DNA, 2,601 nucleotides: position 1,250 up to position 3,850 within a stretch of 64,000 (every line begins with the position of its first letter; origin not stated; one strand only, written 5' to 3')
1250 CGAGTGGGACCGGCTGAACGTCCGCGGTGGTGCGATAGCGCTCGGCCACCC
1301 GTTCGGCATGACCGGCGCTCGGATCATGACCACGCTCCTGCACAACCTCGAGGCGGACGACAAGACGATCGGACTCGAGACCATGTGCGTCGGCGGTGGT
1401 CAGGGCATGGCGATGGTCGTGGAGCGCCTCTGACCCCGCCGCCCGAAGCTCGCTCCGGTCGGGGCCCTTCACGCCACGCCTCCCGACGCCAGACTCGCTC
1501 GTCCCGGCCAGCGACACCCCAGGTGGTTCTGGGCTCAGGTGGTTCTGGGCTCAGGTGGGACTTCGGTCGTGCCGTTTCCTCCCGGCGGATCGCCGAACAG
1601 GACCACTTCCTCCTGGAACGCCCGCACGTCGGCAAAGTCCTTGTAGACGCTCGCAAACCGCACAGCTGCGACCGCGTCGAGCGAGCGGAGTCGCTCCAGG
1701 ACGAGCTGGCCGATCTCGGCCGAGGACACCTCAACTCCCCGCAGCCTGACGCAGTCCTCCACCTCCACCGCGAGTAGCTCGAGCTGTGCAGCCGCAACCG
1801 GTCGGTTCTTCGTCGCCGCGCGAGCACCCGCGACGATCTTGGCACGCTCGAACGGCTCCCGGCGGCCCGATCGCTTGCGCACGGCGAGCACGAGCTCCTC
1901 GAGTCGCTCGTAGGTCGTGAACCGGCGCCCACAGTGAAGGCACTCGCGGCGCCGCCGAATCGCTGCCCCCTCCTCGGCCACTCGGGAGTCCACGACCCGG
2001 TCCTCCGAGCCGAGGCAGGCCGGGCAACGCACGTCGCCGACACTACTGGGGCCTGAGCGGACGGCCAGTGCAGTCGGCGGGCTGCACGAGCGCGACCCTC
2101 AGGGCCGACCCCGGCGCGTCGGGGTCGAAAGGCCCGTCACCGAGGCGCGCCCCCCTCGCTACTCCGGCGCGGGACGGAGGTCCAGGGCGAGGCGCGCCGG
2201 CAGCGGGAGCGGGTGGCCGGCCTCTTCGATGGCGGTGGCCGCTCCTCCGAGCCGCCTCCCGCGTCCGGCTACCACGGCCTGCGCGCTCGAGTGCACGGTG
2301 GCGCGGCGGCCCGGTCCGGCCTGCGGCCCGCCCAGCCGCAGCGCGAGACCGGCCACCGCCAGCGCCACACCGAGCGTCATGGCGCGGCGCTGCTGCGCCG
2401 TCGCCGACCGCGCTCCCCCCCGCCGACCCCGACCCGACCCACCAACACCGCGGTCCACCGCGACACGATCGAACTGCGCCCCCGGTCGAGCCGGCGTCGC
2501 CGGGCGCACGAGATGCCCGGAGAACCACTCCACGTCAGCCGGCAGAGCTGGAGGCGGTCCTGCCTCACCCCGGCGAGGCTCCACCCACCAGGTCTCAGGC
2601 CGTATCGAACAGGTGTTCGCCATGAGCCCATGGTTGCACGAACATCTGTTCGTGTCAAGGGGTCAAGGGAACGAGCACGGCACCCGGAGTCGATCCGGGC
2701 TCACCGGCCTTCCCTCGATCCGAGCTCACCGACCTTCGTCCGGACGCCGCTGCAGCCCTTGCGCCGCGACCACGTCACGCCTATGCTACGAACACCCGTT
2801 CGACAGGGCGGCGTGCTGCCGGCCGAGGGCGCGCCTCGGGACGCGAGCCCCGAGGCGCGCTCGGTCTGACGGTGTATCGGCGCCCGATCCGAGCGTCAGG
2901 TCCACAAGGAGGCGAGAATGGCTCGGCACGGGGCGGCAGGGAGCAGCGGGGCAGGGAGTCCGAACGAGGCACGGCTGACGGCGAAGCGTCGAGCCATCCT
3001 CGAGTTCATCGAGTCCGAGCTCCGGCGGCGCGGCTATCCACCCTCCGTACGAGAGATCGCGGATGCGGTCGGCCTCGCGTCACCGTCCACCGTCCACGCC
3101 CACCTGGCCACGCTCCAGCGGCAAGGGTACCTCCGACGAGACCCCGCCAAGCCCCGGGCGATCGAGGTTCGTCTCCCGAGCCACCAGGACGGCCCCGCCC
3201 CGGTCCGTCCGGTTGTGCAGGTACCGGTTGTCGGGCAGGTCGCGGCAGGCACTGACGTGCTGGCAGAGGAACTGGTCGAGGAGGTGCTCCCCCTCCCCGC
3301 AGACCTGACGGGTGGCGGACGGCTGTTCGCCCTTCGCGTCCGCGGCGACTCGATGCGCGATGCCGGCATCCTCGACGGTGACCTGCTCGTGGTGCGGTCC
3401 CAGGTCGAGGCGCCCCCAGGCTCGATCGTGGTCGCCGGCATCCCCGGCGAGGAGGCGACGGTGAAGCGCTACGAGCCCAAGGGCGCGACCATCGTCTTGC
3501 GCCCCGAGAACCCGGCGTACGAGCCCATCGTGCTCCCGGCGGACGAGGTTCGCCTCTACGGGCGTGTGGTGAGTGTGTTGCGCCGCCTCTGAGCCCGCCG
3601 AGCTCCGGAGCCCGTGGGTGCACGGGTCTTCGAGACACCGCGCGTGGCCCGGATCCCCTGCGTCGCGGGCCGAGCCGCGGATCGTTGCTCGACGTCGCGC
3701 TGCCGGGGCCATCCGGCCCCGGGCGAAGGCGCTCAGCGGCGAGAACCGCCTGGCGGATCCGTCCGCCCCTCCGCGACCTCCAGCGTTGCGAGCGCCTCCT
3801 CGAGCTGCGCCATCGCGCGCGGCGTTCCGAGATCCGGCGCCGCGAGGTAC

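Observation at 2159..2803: Three LexA boxes frame a leaderless-looking small membrane-protein ORF in the DivS/ChiZ slot between lexA and nrdR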

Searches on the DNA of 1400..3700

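Call 49: search_rna_families(source=window, start=1400, end=3700, threshold=evalue, max_evalue=1)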
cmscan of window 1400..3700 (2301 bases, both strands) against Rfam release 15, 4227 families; matches with E-value up to 1: 0.
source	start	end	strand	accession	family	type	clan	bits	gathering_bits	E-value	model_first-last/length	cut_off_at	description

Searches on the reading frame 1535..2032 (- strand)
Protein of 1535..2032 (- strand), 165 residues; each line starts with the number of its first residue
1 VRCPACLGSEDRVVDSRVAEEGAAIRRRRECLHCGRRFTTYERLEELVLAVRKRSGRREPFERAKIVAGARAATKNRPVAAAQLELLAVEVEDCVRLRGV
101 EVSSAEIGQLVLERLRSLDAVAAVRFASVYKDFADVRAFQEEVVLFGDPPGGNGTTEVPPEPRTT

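Call 5: search_protein_families(library=pfam, proteins=[window:1535-2032:-], max_evalue=1)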
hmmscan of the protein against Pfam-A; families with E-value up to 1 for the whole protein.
window:1535-2032:- (165 aa): 6 families
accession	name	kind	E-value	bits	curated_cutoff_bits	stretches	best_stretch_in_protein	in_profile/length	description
PF22811.2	Zn_ribbon_NrdR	-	2.2e-20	72.8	27.2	1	1-42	1-42/42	Transcriptional repressor NrdR-like, N-terminal domain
PF03477.21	ATP-cone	-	3e-15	57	25.8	1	50-135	2-87/88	ATP cone domain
PF23545.1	Zn_ribbon_HMPTM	-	0.018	15.1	27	1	3-42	9-44/45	HMPTM N-terminal zinc ribbon domain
PF13719.11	Zn_ribbon_5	-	0.064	13.5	29.3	1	2-39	4-36/37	zinc-ribbon domain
PF13894.12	zf-C2H2_4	-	0.44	11.8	27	1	30-44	2-16/24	C2H2-type zinc finger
PF23455.1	DUF7129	-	0.75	10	30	1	29-44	12-27/45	Domain of unknown function (DUF7129)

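Call 31: find_related_loci(query=window:1538-2032:-, collection=metagenome_contigs, flank=2500)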
Query window:1538-2032:- (165 aa) in metagenome_contigs; peptide patterns used: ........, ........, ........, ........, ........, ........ (x = any residue, [..] = any of these).
600 stretches matched a pattern (row limit reached: there are more); 569 encode a relative of the query (tblastn E <= 1e-3); the best 80 are kept; 80 distinct loci.
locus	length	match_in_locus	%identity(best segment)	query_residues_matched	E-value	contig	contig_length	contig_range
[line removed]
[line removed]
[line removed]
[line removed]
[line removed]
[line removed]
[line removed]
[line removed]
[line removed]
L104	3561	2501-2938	64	1-146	6e-54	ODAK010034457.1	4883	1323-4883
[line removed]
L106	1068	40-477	60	1-146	1e-56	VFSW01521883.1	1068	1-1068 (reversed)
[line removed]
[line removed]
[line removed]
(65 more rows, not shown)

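Call 40: find_homologous_proteins(query=window:1538-2032:-, max_evalue=1e-50)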
Query window:1538-2032:- (165 aa): 282 proteins with E <= 1e-50 among 8000 candidates; the best 120 are listed.
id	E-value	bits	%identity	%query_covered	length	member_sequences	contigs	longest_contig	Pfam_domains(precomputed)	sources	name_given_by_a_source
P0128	1.2e-88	313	99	92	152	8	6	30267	PF22811.3,PF03477.22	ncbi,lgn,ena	-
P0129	2.0e-76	273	90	89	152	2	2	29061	PF22811.3,PF03477.22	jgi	-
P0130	5.1e-70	253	84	89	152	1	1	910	PF22811.3,PF03477.22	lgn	-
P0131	1.1e-56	209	70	88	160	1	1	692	PF22811.3,PF03477.22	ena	-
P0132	2.2e-56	208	71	88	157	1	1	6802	PF22811.3,PF03477.22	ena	-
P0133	7.5e-56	207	71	88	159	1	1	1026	PF22811.3,PF03477.22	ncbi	-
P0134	1.1e-55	206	62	99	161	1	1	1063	PF22811.3,PF03477.22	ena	-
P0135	3.5e-55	204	69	89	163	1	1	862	PF22811.3,PF03477.22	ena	-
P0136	4.7e-55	204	67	88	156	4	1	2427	PF22811.3,PF03477.22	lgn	-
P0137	4.8e-55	204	66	88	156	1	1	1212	PF22811.3,PF03477.22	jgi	jgi:transcriptional repressor NrdR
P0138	6.1e-55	204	66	88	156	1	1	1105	PF22811.3,PF03477.22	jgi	jgi:transcriptional repressor NrdR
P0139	7.9e-55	203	66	88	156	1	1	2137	PF22811.3,PF03477.22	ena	-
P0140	1.0e-54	203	68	88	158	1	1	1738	PF22811.3,PF03477.22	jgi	jgi:transcriptional repressor NrdR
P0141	1.2e-54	203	66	88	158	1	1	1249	PF22811.3,PF03477.22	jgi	jgi:transcriptional repressor NrdR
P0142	1.3e-54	203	68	92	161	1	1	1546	PF22811.3,PF03477.22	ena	-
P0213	1.1e-52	196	66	88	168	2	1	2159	PF22811.3,PF03477.22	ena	-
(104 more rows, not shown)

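Call 41: find_encoding_contigs(protein=P0129, flank=3500, max_places=4)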
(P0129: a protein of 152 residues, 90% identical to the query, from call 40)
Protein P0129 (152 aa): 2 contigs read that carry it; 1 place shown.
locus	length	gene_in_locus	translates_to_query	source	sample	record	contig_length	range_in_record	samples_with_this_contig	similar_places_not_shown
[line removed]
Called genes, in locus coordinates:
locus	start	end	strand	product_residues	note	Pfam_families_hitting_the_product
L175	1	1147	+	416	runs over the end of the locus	PF04389:Peptidase_M28 (faint), PF01546:Peptidase_M20, PF07687:M20_dimer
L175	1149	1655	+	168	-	PF00578:AhpC-TSA, PF08534:Redoxin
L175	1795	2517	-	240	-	PF01726:LexA_DNA_bind, PF09339:HTH_IclR, PF00717:Peptidase_S24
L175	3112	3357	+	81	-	-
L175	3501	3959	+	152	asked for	PF22811:Zn_ribbon_NrdR, PF03477:ATP-cone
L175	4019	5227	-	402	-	PF00108:Thiolase_N, PF02803:Thiolase_C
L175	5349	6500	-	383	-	PF11258:DUF3048, PF17479:DUF3048_C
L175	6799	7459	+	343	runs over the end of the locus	PF00365:PFK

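Call 42: find_encoding_contigs(protein=P0130, flank=3000, max_places=3)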
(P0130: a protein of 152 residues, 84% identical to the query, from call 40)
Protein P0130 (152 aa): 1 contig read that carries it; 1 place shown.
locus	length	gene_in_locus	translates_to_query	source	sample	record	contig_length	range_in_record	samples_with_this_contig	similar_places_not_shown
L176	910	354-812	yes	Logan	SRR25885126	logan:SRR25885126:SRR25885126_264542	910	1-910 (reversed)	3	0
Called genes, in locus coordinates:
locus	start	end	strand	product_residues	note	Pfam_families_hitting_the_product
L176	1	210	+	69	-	?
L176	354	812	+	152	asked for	PF22811:Zn_ribbon_NrdR, PF03477:ATP-cone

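Call 71: search_protein_families(library=ncbifam, proteins=[L175:2827-3354:+], max_evalue=1)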
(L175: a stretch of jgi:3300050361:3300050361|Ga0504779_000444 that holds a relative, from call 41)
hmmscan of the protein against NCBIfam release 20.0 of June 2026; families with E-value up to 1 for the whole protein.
L175:2827-3354:+ (176 aa): 0 families

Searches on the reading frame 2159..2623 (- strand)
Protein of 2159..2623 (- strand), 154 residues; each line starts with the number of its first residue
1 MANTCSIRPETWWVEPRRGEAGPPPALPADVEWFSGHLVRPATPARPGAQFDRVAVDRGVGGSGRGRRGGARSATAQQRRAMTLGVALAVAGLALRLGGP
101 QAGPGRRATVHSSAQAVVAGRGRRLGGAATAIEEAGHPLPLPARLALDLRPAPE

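Call 5: search_protein_families(library=pfam, proteins=[window:2159-2623:-], max_evalue=1)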
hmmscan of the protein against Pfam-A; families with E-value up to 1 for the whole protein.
window:2159-2623:- (154 aa): 0 families

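Call 6: find_homologous_proteins(query=window:2162-2623:-, max_evalue=0.01)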
Query window:2162-2623:-: 3812 candidates shared short words with the query, none scored E <= 0.01.

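Call 8: find_encoding_contigs(protein=window:2159-2623:-, flank=3000, max_places=4)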
Protein window:2159-2623:- (154 aa): no gene with exactly this product is on record in the collection.

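Call 27: list_cluster_members(proteins=[window:2162-2380:-, window:2162-2623:-])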
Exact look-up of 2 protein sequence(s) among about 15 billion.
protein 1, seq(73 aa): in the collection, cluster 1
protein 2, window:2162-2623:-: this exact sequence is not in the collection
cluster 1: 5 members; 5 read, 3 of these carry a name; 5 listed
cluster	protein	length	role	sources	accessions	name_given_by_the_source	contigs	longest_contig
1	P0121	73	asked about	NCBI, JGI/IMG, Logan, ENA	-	hypothetical protein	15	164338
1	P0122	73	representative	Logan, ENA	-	-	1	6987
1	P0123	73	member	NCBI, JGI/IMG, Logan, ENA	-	hypothetical protein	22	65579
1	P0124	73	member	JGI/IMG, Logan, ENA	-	hypothetical protein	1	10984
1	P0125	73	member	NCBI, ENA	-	-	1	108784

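Call 37: search_protein_representatives(protein=window:2162-2623:-)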
Query: 154 residues. Proteins with E-value up to 0.001 (for the whole library): 3; up to 1e-10: 2; up to 1e-30: 1. The best 3 are listed.
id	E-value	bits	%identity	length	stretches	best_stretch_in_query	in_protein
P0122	4.9e-33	131.1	97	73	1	82-154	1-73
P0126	2.6e-18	83.2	41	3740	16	38-66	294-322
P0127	1.5e-06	45.0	43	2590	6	24-66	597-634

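Call 56: predict_structure(protein=window:2162-2623:-)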
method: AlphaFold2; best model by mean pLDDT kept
length: 154 residues; sequences in the alignment: 1
mean_pLDDT: 48.5   pTM: 0.22
mean pLDDT of the five models: 48.5, 46.8, 45.0, 40.0, 31.5
residues with pLDDT >= 90: 0; 70-90: 9; 50-70: 58; < 50: 87
segments of 3 or more residues with pLDDT < 50: 1-24, 33-37, 40-73, 98-111, 116-118, 151-154
pLDDT, mean of each block of 10 residues (from residue 1): 28 34 48 47 38 34 37 58 69 60 39 48 62 67 60 43
secondary structure, 60 per line:
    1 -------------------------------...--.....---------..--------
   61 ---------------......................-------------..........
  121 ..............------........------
elements in order: E32-34 E37-41 H76-97 H111-134 H141-148

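Call 70: search_solved_structures(query=window:2162-2623:-, max_evalue=10)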
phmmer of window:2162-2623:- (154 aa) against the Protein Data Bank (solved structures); distinct sequences matched with E-value up to 10: 2.
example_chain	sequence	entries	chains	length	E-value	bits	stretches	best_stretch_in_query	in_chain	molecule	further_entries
2n59_A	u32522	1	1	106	0.38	14.4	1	40-85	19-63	Putative uncharacterized protein CsgH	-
5m41_A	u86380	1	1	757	1.4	12.6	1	35-85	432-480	Nigritoxine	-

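Call 71: search_protein_families(library=ncbifam, proteins=[window:2162-2623:-], max_evalue=1)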
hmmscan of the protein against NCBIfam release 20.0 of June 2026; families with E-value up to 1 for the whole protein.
window:2162-2623:- (154 aa): 0 families
